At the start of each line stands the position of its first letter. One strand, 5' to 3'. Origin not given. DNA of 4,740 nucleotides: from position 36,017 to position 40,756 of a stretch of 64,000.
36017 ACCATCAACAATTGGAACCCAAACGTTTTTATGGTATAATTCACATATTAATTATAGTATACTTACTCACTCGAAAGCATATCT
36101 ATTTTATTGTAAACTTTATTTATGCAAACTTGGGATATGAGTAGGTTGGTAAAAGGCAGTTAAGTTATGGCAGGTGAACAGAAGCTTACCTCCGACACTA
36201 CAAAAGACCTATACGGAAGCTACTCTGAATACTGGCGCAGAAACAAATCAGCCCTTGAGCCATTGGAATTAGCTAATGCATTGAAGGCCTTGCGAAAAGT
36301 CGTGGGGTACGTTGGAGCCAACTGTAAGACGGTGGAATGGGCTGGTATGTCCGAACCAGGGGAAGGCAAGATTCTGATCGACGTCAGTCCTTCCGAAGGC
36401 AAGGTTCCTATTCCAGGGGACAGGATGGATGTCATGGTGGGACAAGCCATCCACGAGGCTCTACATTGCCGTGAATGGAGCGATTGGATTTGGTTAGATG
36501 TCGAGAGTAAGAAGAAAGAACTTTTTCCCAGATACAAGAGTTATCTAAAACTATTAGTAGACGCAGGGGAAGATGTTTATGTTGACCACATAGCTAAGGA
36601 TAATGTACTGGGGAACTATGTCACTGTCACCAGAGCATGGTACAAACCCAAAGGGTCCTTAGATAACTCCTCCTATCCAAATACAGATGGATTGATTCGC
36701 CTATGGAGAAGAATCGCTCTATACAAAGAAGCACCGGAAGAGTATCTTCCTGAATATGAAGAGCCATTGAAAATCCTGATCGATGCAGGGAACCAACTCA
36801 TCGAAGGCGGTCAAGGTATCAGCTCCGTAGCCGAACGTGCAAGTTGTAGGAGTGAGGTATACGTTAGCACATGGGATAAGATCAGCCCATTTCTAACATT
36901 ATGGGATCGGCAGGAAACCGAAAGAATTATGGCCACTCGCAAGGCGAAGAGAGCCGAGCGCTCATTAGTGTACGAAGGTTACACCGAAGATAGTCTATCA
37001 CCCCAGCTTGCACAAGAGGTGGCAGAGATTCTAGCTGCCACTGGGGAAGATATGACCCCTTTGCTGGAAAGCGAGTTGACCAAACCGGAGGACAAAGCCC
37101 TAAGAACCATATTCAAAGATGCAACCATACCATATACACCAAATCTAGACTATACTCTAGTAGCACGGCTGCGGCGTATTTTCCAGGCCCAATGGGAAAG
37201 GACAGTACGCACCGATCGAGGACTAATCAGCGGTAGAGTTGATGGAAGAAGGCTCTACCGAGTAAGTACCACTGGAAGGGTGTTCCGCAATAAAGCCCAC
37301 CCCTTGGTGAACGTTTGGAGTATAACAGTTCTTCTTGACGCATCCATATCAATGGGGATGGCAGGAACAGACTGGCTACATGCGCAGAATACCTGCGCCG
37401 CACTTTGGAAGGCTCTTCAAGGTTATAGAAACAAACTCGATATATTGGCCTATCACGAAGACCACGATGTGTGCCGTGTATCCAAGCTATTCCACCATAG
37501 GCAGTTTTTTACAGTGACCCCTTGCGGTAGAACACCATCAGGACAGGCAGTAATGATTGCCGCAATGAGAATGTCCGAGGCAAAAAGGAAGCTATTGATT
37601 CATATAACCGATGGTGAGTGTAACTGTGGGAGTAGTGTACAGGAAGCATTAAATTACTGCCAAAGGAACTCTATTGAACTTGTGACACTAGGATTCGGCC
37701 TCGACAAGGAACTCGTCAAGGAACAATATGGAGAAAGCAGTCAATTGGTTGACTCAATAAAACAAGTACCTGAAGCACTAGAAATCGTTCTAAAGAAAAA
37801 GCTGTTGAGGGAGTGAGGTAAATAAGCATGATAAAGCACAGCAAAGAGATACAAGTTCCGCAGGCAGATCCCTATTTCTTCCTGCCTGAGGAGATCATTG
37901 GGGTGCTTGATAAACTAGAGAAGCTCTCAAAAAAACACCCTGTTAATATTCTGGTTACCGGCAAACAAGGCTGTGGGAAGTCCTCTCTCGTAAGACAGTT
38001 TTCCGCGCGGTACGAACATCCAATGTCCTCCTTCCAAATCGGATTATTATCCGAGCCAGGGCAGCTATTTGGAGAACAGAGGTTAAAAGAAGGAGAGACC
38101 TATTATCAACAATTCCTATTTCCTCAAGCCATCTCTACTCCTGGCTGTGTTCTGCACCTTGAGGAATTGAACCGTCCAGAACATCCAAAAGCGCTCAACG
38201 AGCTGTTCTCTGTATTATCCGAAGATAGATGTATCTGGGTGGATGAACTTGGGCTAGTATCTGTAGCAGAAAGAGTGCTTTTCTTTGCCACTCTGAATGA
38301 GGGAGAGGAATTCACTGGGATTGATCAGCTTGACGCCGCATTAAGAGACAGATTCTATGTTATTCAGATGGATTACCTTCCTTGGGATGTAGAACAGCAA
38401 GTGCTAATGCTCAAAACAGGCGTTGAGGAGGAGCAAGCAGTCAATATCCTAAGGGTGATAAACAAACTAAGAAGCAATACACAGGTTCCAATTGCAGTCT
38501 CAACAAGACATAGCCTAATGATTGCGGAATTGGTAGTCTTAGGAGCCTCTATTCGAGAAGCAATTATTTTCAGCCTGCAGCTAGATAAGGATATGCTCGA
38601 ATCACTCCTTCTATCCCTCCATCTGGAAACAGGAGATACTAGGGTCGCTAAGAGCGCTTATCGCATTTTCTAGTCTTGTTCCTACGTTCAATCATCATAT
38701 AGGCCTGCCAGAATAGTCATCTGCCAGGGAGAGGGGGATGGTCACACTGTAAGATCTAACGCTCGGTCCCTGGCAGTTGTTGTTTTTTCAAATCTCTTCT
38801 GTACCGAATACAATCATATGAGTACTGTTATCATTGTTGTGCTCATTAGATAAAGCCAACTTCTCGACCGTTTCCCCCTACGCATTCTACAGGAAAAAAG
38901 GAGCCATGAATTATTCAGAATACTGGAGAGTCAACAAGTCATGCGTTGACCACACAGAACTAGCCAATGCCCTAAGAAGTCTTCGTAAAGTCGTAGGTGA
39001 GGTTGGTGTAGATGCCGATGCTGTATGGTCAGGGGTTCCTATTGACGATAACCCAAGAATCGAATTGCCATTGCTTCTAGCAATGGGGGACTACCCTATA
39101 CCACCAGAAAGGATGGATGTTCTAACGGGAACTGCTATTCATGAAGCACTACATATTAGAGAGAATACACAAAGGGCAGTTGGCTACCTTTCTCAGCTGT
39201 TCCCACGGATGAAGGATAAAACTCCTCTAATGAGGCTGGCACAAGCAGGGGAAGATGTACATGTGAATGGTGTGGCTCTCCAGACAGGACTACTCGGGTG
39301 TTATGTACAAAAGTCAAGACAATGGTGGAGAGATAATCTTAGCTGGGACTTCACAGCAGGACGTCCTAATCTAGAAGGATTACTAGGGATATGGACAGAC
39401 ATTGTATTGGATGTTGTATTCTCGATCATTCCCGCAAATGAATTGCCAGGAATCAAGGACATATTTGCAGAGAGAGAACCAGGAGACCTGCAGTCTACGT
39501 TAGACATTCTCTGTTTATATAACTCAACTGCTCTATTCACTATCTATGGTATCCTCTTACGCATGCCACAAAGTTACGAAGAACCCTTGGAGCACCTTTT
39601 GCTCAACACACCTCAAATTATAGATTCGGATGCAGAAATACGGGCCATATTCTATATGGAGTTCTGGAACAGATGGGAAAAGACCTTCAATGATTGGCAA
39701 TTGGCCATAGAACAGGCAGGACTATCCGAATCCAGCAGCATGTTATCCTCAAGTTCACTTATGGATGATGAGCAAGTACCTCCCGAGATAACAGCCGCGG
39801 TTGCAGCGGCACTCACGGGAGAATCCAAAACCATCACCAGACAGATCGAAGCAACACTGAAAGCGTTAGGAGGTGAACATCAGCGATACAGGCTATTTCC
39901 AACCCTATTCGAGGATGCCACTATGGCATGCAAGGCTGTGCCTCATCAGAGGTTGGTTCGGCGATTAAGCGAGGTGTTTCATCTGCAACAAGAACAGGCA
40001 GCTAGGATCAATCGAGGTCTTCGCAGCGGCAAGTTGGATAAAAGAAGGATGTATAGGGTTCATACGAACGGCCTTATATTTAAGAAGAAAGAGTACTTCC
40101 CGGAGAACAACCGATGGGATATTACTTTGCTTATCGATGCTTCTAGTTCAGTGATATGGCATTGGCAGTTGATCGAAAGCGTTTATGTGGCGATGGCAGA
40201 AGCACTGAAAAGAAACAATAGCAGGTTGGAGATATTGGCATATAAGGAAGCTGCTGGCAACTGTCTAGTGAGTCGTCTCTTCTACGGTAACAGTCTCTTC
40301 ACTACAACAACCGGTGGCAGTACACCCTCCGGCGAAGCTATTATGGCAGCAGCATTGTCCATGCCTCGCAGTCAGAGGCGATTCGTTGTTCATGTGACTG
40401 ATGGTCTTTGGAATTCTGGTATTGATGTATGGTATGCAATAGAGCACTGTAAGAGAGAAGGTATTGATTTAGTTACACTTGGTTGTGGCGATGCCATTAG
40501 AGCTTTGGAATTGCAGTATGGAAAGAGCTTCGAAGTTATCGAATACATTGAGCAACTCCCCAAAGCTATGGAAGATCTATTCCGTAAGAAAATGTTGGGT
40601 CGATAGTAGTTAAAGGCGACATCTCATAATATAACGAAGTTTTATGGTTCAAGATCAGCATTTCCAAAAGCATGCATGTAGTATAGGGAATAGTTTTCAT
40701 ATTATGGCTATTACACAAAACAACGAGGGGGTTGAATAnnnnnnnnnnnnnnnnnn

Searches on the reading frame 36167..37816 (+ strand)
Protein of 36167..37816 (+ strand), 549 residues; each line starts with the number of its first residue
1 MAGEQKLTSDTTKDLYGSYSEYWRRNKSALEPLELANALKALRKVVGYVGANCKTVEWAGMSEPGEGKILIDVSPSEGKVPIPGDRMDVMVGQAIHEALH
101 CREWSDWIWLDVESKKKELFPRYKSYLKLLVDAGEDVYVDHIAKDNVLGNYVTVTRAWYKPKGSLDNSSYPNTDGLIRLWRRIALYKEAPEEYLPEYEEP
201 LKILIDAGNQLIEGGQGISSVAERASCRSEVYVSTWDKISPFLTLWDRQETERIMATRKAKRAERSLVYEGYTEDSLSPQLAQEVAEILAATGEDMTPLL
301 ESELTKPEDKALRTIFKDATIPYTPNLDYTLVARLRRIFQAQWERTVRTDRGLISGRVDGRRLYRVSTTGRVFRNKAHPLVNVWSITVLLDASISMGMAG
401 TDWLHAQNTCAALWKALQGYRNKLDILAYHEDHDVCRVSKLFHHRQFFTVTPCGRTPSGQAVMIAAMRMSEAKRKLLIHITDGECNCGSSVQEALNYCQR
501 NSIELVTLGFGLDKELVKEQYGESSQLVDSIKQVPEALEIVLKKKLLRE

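Call 3: search_protein_families(library=pfam, proteins=[window:36167-37816:+], max_evalue=0.1)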
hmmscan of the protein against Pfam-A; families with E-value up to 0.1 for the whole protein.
window:36167-37816:+ (549 aa): 1 family
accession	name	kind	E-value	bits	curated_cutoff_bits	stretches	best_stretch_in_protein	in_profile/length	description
PF00092.34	VWA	-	0.0024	18.6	23.8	1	472-513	102-142/174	von Willebrand factor type A domain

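Call 4: search_protein_families(library=ncbifam, proteins=[window:36167-37816:+], max_evalue=0.1)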
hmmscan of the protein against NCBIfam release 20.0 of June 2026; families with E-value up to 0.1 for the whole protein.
window:36167-37816:+ (549 aa): 3 families
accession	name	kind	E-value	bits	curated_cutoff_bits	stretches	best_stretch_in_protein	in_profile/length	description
NF047508.1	VWA_BatA_Lepto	exception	0.034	13.2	380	1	456-514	171-232/315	VWA domain-containing protein BatA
TIGR02442.1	Cob-chelat-sub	hypoth_equivalog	0.055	11.9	779.45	1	384-502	473-600/641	putative cobaltochelatase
NF011403.0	PRK14828.1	equivalog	0.082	12.3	348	0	455-537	27-107/258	isoprenyl transferase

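Call 49: search_protein_families(library=padloc, proteins=[window:36167-37816:+], max_evalue=0.01)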
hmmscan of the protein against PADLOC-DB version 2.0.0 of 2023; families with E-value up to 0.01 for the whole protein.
window:36167-37816:+ (549 aa): 0 families

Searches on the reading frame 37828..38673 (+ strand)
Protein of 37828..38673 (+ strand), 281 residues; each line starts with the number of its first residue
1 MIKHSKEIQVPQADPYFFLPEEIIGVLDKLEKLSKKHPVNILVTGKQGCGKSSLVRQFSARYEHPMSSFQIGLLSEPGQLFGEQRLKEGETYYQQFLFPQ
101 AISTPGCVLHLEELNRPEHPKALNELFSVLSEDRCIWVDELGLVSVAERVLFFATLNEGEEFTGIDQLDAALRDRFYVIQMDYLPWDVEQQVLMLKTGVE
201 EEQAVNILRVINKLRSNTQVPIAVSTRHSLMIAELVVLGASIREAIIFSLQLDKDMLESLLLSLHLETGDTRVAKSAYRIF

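Call 3: search_protein_families(library=pfam, proteins=[window:37828-38673:+], max_evalue=0.1)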
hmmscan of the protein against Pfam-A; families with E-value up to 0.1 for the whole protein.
window:37828-38673:+ (281 aa): 24 families
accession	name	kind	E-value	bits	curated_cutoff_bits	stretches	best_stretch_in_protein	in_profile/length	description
PF07728.20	AAA_5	-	1.4e-16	61.2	22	1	40-176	1-139/139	AAA domain (dynein-related subfamily)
PF20030.5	bpMoxR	-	1.2e-05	24.9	27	1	39-200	32-185/205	MoxR domain in the MoxR-vWA-beta-propeller ternary systems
PF13191.12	AAA_16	-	1.5e-05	26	32.6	1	22-65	8-51/167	AAA ATPase domain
PF00004.35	AAA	-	4.6e-05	24.3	21.2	1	41-178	1-125/131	ATPase family associated with various cellular activities (AAA)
PF08406.16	CbbQ_C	-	0.00011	22.8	20.6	1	189-250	1-64/85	CbbQ/NirQ/NorQ C-terminal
PF05673.19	DUF815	-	0.00095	18.8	23.8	1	34-64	49-79/249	Protein of unknown function (DUF815)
PF05621.17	TniB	-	0.0017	18.3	22.4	1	22-63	18-60/189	Bacterial TniB protein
PF01637.24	ATPase_2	-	0.0029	17.9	33.2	1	27-62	8-44/225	ATPase domain predominantly from Archaea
PF07726.17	AAA_3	-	0.0041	17.5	27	1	41-177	2-130/131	ATPase family associated with various cellular activities (AAA)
PF00503.26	G-alpha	-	0.0058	16.2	48.8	1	31-67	14-50/333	G-protein alpha subunit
PF00158.32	Sigma54_activat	-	0.0074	16.4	20.2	1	26-82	11-72/168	Sigma-54 interaction domain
PF20693.3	YobI-ATPase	-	0.0094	15.9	27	1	32-73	8-48/363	YobI-like P-loop NTPase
PF06414.18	Zeta_toxin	-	0.016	15.1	22.3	1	32-61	10-39/199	Zeta toxin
PF13401.12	AAA_22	-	0.022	15.5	27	1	40-63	7-30/130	AAA domain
PF13521.12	AAA_28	-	0.031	14.9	27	1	41-65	2-26/164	AAA domain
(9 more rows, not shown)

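Call 4: search_protein_families(library=ncbifam, proteins=[window:37828-38673:+], max_evalue=0.1)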
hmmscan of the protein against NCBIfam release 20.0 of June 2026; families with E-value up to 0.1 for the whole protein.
window:37828-38673:+ (281 aa): 9 families
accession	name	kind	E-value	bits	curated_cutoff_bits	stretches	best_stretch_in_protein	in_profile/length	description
TIGR02640.1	gas_vesic_GvpN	equivalog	3.4e-14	53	266.8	1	106-237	106-237/262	gas vesicle protein GvpN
TIGR01650.1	PD_CobS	equivalog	0.0013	17.9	558.55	1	39-233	65-262/327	cobaltochelatase subunit CobS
TIGR03420.1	DnaA_homol_Hda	equivalog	0.0062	16.1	194.8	1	18-65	17-65/226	DnaA regulatory inactivator Hda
TIGR02928.1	TIGR02928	subfamily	0.008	15.1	181.3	1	33-64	35-66/366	orc1/cdc6 family replication initiation protein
NF009460.0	PRK12820.1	equivalog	0.029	12.4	1379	1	141-249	29-133/723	bifunctional aspartyl-tRNA synthetase/aspartyl/glutamyl-tRNA amidotransferase subunit C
TIGR00954.1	3a01203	subfamily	0.032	12.6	918.9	1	35-57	476-498/660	peroxysomal long chain fatty acyl transporter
NF042959.1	IteA_antiphage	equivalog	0.056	12.6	510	0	27-66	114-153/367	anti-phage ATPase IteA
NF009067.0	PRK12402.1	equivalog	0.092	11.7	317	0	26-61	23-59/340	replication factor C small subunit 2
NF007020.0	PRK09485.1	equivalog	0.095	11.7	215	0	153-234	118-198/306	homocysteine S-methyltransferase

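Call 49: search_protein_families(library=padloc, proteins=[window:37828-38673:+], max_evalue=0.01)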
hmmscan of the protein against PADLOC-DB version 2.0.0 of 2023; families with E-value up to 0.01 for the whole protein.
window:37828-38673:+ (281 aa): 1 family
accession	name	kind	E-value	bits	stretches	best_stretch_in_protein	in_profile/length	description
PDLC04140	mad8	-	0.00042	17.9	1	38-61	27-50/314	mads_8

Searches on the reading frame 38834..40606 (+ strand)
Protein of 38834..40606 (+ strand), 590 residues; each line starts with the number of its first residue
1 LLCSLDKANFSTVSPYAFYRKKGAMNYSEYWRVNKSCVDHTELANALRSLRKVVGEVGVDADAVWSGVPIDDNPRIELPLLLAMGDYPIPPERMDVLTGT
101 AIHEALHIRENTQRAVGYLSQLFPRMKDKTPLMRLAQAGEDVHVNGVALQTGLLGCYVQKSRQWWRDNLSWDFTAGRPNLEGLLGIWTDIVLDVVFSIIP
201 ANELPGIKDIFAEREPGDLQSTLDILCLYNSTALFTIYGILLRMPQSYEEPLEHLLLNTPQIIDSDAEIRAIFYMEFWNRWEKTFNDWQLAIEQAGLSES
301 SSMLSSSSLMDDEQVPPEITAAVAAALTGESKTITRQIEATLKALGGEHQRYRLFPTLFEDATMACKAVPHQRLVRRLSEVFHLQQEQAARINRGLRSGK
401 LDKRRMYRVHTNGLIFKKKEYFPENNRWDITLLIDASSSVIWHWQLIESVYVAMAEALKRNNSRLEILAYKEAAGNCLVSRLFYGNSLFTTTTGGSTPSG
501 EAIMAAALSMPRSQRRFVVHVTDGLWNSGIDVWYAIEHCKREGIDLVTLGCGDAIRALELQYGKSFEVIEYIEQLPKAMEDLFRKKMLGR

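Call 3: search_protein_families(library=pfam, proteins=[window:38834-40606:+], max_evalue=0.1)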
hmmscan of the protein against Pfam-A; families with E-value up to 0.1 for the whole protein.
window:38834-40606:+ (590 aa): 2 families
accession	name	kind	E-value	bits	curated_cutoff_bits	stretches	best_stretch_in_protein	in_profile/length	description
PF00092.34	VWA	-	7.8e-05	23.4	23.8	1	429-555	1-143/174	von Willebrand factor type A domain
PF05762.20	VWA_CoxE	-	0.03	14.2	26.4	1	385-549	12-185/222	VWA domain containing CoxE-like protein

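Call 4: search_protein_families(library=ncbifam, proteins=[window:38834-40606:+], max_evalue=0.1)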
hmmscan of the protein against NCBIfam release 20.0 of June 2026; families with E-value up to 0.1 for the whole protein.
window:38834-40606:+ (590 aa): 0 families

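Call 49: search_protein_families(library=padloc, proteins=[window:38834-40606:+], max_evalue=0.01)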
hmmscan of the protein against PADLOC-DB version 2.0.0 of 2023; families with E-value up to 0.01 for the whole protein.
window:38834-40606:+ (590 aa): 0 families

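Call 54: find_homologous_proteins(query=window:38906-40606:+, max_evalue=1e-10)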
Query window:38906-40606:+ (566 aa): 15 proteins with E <= 1e-10 among 8000 candidates.
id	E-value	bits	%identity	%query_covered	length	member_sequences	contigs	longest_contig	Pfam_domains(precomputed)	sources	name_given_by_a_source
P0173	0.0e+0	1299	100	100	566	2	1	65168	-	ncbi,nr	ncbi:MAG: hypothetical protein SVY53_13475 [Chloroflexota bacterium]|nr:hypothetical protein [Chloro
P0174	4.1e-215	733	60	95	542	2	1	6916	-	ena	-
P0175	3.4e-204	697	54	100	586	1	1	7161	-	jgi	jgi:hypothetical protein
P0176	3.7e-203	694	53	100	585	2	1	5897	-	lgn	-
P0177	1.6e-202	692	53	97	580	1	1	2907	-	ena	-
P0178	5.8e-200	683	53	100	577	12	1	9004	-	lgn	-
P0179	5.8e-195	667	51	100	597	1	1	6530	-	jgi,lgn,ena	-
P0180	8.2e-189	647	51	100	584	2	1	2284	-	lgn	-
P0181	1.1e-168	580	49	100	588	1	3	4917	-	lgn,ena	-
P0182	2.4e-152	526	44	100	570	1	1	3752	-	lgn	-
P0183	2.0e-147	510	43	100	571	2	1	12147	-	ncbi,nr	ncbi:MAG: vWA domain-containing protein [Chloroflexota bacterium]|nr:vWA domain-containing protein [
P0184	5.9e-135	469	41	98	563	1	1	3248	-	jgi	jgi:hypothetical protein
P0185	7.9e-115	402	36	96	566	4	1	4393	-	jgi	-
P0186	5.8e-88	314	36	99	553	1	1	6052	-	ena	-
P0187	6.0e-55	205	30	98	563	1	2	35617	-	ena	-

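Call 67: predict_structure(alignment_id=A2)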
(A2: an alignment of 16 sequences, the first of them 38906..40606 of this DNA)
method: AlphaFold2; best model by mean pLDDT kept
length: 566 residues; sequences in the alignment: 16
mean_pLDDT: 79.6   pTM: 0.49
mean pLDDT of the five models: 79.6, 78.5, 77.1, 76.1, 72.0
residues with pLDDT >= 90: 222; 70-90: 220; 50-70: 47; < 50: 77
segments of 3 or more residues with pLDDT < 50: 1-15, 275-292, 298-306, 366-400
pLDDT, mean of each block of 10 residues (from residue 1): 31 52 82 86 68 80 72 92 93 91 89 96 91 91 80 90 94 88 85 84 91 91 94 94 96 95 89 47 31 50 54 89 86 89 89 85 55 41 42 45 84 87 93 79 92 91 88 92 87 89 84 91 80 69 78 90 75
secondary structure, 60 per line:
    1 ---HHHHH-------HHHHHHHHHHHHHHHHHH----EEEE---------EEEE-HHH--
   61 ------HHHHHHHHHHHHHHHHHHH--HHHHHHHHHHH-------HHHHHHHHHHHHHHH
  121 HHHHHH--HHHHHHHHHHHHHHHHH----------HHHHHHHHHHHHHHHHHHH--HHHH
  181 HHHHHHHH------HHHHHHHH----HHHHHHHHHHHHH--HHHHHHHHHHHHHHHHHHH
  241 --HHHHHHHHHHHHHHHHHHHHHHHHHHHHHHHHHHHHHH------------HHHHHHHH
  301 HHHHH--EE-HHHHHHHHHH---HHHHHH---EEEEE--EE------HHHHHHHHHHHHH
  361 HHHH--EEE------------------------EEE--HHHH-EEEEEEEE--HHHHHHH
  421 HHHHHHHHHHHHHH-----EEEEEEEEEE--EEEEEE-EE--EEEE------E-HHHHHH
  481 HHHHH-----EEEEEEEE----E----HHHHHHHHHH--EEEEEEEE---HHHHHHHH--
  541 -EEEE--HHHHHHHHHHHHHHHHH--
elements in order: H4-8 H16-33 E38-41 E51-54 H67-85 H88-98 H106-126 H129-145 H156-174 H177-188 H195-202 H207-219 H222-240 H243-280 H293-305 H311-320 H324-329 E333-337 H348-364 E367-369 E394-396 H399-402 E404-411 H414-434 E440-449 E452-457 E463-466 H475-485 E491-498 H508-517 E520-527 H531-538 E542-545 H548-564
